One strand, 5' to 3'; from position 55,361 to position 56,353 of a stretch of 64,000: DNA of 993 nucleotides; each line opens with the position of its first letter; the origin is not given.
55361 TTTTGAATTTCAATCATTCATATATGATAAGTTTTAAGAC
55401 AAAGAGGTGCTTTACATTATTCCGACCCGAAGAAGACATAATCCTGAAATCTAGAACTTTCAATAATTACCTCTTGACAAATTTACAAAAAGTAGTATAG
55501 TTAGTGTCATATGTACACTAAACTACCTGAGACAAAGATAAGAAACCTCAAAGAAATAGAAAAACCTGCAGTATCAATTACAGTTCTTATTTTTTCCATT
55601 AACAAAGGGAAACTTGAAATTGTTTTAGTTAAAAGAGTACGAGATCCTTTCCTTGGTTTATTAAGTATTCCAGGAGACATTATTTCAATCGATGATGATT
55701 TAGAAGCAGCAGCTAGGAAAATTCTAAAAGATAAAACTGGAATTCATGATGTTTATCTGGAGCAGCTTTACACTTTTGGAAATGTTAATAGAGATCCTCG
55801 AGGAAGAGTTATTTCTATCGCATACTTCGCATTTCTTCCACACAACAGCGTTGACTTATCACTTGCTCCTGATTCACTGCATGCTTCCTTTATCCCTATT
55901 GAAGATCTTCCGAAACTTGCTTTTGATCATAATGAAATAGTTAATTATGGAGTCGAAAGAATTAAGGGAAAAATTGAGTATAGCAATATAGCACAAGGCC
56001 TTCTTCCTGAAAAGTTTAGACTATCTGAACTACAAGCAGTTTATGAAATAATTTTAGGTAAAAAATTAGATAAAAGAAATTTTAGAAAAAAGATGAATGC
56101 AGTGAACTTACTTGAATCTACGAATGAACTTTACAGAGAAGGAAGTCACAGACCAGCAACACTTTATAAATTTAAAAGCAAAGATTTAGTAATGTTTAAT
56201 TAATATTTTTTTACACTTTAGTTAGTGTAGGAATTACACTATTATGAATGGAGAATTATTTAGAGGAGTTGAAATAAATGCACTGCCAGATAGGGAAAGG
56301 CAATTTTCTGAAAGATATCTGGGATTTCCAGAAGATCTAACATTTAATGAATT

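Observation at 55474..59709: NrtR-controlled operon coupling an NAPRTase/NAMPT-family phosphoribosyltransferase to a radical SAM enzyme and a PLP aminotransferase-fold protein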

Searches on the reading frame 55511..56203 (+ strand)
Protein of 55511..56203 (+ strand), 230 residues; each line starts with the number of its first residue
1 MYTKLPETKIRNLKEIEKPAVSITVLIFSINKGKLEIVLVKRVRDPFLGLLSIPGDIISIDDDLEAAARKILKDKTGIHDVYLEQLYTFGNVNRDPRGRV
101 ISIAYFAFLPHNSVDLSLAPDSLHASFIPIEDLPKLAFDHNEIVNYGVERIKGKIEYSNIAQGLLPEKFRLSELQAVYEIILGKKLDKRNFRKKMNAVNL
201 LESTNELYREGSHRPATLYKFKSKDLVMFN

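Call 3: search_protein_families(library=pfam, proteins=[window:55511-56203:+], max_evalue=0.01)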
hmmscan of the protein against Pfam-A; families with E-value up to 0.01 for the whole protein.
window:55511-56203:+ (230 aa): 3 families
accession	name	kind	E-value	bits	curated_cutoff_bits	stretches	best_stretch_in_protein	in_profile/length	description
PF21906.2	NrtR_WHD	-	9e-26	90.2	27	1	164-221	4-61/61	NrtR DNA-binding winged helix domain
PF19368.5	AraR_C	-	2.3e-12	47.4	23.8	1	157-225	1-70/82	AraR C-terminal winged HTH domain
PF00293.34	NUDIX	-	1.2e-09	38.7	21.1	1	24-143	5-130/134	NUDIX domain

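Call 4: search_protein_families(library=ncbifam, proteins=[window:55511-56203:+], max_evalue=0.01)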
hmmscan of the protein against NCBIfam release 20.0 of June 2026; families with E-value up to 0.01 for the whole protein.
window:55511-56203:+ (230 aa): 7 families
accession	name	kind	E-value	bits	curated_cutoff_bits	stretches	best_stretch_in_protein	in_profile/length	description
NF050029.2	TransRepNtr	equivalog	9.1e-48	162.8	400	1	14-225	15-229/245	ADPR responsive transcriptional repressor NtrR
NF003790.0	PRK05379.2-2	equivalog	8.8e-06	25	403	1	13-144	208-347/354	bifunctional nicotinamide mononucleotide adenylyltransferase/ADP-ribose pyrophosphatase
NF003787.0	PRK05379.1-4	equivalog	2.3e-05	23.5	449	1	20-135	206-326/346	bifunctional nicotinamide-nucleotide adenylyltransferase/Nudix hydroxylase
NF003786.0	PRK05379.1-2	equivalog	0.0011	18.3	397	1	20-144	216-348/354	bifunctional nicotinamide-nucleotide adenylyltransferase/Nudix hydroxylase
NF003788.0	PRK05379.1-5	equivalog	0.0023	17.3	354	1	36-146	225-346/351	bifunctional nicotinamide-nucleotide adenylyltransferase/Nudix hydroxylase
NF003791.0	PRK05379.2-3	equivalog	0.0033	16.7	409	1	24-113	204-297/340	bifunctional nicotinamide-nucleotide adenylyltransferase/Nudix hydroxylase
NF011963.0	PRK15434.1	subfamily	0.0053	16.5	146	1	19-79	16-73/159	GDP-mannose mannosyl hydrolase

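Call 5: search_protein_families(library=padloc, proteins=[window:55511-56203:+], max_evalue=0.01)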
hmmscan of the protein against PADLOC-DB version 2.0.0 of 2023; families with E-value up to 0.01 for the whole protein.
window:55511-56203:+ (230 aa): 0 families

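Call 6: search_protein_families(library=phrogs, proteins=[window:55511-56203:+], max_evalue=0.01)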
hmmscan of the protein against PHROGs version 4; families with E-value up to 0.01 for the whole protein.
window:55511-56203:+ (230 aa): 2 families
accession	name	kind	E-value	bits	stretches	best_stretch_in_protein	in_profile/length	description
phrog_1198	-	other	4.6e-13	50.5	1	15-224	33-249/253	MutT/NUDIX hydrolase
phrog_25541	-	unknown function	0.0017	18.9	1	36-139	86-187/210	-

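Call 72: search_solved_structures(query=window:55511-56200:+, max_evalue=0.001, show_alignments=1)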
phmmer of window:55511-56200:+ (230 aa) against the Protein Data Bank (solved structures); distinct sequences matched with E-value up to 0.001: 7.
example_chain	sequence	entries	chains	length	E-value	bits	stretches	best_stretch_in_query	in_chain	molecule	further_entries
5bs6_A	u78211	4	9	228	3.2e-45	157.7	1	22-224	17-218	transcriptional regulator AraR | transcriptional factor AraR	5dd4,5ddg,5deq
3gz5_A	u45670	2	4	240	2.8e-31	112.1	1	19-223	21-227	MutT/nudix family protein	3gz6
2fml_A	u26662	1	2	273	2e-19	73.4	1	12-111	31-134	MutT/nudix family protein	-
3gz8_A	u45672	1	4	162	4.7e-18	68.9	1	19-155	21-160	MutT/nudix family protein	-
7q91_A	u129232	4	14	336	1.4e-14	57.5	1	137-223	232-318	NADQ transcription factor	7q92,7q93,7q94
3i9x_A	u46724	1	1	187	2.5e-09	40.4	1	49-145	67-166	mutT/nudix family protein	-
2yyh_A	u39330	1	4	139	2.1e-07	34.1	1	35-144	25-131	8-OXO-dGTPase domain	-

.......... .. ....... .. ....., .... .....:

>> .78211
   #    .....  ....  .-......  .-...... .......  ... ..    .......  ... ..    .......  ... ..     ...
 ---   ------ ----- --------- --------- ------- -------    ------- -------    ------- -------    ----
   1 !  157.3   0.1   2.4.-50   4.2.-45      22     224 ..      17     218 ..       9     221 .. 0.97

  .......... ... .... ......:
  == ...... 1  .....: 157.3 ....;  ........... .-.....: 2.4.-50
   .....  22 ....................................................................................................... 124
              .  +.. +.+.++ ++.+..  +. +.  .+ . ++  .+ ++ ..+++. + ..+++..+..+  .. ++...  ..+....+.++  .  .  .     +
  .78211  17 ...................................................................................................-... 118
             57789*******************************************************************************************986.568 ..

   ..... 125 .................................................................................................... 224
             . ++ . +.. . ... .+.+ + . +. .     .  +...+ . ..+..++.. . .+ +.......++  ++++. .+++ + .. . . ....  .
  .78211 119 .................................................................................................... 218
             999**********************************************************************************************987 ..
